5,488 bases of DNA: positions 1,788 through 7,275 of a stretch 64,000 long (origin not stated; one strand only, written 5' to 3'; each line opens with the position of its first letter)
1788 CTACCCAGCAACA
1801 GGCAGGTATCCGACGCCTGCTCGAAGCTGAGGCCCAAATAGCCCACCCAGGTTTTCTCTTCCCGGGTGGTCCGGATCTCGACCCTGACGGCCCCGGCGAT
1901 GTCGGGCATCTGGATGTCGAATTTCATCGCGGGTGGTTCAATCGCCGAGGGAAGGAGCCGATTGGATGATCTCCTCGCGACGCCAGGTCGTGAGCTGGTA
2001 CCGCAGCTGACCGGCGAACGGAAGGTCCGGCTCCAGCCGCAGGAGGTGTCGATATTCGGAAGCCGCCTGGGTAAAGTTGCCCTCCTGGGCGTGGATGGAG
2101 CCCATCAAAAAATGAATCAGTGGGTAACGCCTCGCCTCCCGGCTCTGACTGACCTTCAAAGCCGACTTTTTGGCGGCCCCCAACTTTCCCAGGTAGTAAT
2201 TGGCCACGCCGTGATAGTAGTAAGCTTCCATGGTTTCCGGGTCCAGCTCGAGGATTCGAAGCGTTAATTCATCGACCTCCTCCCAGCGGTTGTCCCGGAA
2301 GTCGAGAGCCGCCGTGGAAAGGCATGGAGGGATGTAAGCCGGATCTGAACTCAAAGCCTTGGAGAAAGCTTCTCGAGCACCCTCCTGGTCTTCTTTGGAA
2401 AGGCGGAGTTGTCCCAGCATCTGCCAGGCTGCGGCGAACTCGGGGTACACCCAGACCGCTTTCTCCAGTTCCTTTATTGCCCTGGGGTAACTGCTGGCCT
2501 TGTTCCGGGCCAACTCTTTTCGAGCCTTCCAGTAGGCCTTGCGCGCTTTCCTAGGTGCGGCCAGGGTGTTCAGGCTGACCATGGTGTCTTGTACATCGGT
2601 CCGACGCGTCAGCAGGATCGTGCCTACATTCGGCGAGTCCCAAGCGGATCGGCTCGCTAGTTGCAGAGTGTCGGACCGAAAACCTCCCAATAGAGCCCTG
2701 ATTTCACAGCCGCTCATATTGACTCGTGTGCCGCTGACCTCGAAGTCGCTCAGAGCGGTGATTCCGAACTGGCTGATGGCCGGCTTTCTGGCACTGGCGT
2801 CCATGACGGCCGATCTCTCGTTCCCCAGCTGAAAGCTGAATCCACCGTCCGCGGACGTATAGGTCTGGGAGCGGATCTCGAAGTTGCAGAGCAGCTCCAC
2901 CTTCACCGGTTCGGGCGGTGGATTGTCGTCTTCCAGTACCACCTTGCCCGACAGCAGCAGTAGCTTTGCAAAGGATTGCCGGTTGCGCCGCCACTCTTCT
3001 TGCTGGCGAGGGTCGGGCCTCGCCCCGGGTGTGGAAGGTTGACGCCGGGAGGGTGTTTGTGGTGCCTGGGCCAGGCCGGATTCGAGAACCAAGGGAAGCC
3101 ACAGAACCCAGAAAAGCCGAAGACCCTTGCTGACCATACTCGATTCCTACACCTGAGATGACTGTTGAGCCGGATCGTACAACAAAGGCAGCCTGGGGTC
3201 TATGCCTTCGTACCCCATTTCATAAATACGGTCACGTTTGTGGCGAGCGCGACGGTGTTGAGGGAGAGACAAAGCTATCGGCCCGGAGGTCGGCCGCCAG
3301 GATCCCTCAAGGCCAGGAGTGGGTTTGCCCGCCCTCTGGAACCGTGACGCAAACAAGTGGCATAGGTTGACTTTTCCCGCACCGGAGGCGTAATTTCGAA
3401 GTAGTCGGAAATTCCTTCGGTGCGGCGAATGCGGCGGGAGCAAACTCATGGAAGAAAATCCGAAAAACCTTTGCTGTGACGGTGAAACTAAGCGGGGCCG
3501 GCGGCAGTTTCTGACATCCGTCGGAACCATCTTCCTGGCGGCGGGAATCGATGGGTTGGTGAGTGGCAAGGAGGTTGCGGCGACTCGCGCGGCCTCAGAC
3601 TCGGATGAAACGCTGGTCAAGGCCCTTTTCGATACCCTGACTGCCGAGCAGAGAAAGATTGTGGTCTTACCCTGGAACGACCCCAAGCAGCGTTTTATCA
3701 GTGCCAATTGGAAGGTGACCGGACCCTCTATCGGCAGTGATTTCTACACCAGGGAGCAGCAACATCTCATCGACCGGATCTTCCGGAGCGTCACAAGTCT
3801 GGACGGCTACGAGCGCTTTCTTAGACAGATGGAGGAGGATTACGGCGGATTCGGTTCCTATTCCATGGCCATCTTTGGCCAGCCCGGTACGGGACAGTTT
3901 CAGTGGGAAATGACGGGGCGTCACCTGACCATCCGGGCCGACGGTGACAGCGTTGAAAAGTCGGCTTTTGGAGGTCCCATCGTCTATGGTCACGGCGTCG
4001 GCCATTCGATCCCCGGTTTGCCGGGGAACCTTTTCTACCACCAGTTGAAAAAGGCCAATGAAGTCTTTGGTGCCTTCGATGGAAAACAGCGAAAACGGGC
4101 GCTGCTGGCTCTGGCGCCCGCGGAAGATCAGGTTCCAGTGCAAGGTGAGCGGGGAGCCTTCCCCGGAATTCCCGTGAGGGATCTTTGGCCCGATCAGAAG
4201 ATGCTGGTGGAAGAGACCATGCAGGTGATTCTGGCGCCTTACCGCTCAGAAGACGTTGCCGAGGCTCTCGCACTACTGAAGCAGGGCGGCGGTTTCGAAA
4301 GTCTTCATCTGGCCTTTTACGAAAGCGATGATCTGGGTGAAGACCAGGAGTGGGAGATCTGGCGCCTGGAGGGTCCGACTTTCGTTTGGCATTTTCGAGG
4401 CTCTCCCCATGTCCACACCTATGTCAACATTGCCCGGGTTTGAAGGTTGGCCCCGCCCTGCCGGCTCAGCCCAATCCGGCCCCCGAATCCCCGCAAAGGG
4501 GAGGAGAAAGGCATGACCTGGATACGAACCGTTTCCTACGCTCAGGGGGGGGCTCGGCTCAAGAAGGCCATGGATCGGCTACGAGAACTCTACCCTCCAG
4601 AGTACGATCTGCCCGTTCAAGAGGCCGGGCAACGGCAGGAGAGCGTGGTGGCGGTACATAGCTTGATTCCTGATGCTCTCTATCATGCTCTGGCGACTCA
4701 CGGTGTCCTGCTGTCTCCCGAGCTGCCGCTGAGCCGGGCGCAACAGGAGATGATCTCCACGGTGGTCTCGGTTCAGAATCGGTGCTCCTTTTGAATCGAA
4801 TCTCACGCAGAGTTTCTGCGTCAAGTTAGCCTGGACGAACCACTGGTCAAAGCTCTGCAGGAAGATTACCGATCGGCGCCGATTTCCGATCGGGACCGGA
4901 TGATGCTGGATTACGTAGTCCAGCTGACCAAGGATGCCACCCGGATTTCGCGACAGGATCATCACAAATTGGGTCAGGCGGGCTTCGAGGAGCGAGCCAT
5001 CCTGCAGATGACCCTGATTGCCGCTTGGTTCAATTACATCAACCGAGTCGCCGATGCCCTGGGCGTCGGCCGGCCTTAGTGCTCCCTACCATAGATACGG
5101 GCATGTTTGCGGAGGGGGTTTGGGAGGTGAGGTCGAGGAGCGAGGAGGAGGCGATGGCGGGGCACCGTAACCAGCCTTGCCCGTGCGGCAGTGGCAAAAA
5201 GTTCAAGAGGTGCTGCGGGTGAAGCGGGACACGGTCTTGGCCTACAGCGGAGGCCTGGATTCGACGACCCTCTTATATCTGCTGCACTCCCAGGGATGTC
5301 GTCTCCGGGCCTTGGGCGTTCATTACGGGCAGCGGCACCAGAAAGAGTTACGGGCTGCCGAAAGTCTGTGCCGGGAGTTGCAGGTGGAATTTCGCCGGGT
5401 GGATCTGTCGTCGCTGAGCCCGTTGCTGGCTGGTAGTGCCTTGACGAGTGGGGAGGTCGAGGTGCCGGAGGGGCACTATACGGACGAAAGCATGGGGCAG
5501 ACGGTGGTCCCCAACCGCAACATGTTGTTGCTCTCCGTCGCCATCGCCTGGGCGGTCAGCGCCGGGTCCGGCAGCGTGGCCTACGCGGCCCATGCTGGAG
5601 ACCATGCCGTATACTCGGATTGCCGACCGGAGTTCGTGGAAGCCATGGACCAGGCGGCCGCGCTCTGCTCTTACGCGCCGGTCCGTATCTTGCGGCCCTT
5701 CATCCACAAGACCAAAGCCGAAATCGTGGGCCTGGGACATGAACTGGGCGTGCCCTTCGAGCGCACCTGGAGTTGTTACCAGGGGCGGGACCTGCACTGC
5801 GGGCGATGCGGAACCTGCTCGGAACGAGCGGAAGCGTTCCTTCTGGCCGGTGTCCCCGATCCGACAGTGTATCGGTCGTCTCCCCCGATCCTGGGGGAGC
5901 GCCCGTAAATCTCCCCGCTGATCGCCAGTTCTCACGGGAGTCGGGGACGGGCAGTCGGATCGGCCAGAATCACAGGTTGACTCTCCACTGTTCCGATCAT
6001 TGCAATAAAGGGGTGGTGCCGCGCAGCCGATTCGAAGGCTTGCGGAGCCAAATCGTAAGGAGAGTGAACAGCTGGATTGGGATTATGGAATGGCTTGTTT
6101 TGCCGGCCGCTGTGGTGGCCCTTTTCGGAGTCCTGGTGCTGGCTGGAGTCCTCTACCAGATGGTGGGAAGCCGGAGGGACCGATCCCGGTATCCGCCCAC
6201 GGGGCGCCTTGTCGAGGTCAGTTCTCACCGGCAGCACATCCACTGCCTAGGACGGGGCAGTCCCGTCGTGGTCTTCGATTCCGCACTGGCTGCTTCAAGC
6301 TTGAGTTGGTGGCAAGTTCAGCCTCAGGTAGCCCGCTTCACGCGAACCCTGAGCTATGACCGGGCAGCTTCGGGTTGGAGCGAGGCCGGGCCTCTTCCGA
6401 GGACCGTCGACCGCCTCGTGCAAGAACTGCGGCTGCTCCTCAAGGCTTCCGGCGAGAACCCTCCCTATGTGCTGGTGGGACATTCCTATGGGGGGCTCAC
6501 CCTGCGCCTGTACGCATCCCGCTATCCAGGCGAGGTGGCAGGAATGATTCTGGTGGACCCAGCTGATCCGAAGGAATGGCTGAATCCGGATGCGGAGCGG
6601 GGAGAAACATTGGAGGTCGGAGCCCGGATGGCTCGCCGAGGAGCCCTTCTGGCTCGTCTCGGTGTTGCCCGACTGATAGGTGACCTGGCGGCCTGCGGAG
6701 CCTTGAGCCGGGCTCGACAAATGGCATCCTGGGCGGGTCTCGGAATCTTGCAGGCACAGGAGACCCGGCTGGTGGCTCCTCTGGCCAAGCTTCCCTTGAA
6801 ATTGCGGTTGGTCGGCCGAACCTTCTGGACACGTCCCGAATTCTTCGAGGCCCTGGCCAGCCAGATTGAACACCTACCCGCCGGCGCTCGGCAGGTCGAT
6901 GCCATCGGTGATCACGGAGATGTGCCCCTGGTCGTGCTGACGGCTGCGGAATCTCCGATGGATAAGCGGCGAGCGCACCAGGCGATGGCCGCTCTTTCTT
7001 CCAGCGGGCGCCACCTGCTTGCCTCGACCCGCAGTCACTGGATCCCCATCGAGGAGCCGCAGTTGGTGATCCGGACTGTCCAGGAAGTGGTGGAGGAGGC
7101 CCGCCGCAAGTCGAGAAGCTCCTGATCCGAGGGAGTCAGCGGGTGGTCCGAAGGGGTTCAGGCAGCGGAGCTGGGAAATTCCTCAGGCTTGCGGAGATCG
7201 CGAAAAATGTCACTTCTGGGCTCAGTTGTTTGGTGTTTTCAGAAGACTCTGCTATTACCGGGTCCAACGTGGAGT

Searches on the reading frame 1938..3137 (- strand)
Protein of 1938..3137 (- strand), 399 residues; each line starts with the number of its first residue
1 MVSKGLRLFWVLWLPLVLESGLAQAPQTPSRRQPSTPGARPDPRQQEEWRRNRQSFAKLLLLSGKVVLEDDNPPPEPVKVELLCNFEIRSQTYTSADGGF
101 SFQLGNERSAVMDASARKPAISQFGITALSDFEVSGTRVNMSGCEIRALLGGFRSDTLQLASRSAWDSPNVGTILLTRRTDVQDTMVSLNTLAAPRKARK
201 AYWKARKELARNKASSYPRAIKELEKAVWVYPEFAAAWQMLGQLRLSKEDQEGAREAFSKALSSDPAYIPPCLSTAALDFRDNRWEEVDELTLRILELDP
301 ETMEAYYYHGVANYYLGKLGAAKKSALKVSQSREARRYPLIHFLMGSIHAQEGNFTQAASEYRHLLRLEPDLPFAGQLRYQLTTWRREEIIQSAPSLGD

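Call 81: search_protein_families(library=pfam, proteins=[window:1938-3137:-], max_evalue=0.001)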
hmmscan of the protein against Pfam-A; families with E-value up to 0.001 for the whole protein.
window:1938-3137:- (399 aa): 10 families
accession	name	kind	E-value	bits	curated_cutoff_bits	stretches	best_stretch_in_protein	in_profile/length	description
PF07719.23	TPR_2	-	1.7e-11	43.7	27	0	340-371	2-33/34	Tetratricopeptide repeat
PF13181.12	TPR_8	-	1e-09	38.2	25.7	1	235-267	1-33/34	Tetratricopeptide repeat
PF13432.12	TPR_16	-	1.5e-09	38.6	32.7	1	214-267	10-63/65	Tetratricopeptide repeat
PF13414.12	TPR_11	-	3.3e-09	36.7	26.8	0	346-373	1-28/42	TPR repeat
PF13371.12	TPR_9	-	5.1e-08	33.3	35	0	215-266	9-60/73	Tetratricopeptide repeat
PF13428.12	TPR_14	-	1.3e-06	28.9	23.5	0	343-373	5-35/44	Tetratricopeptide repeat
PF23914.1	TPR_CcmH_CycH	-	5.7e-06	26.7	42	1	232-324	47-142/158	Cytochrome c-type biogenesis protein H TPR domain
PF14559.12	TPR_19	-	1.7e-05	25.5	25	0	216-266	6-56/68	Tetratricopeptide repeat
PF24575.1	TPR_Slam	-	0.00022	22.1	35.2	0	339-383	47-88/104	Surface lipoprotein assembly modifier, N-terminal TPR repeats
PF13174.12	TPR_6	-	0.00055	20.8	26.3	0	237-266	2-31/33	Tetratricopeptide repeat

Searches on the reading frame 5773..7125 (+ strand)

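Call 81: search_protein_families(library=pfam, proteins=[window:5773-7125:+], max_evalue=0.001)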
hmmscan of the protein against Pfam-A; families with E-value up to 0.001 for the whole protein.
window:5773-7125:+ (450 aa): 4 families
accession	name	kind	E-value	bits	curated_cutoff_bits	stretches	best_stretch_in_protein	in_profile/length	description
PF00561.26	Abhydrolase_1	-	2.7e-17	63.7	25.8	1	164-270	1-110/245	alpha/beta hydrolase fold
PF12697.13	Abhydrolase_6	-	6.6e-09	37.2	26.3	1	172-433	7-215/217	Alpha/beta hydrolase family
PF12146.15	Hydrolase_4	-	5.4e-07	29.6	27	1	212-264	55-110/239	Serine aminopeptidase, S33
PF06821.19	Ser_hydrolase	-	0.00055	20.3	22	1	219-271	46-98/172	Serine hydrolase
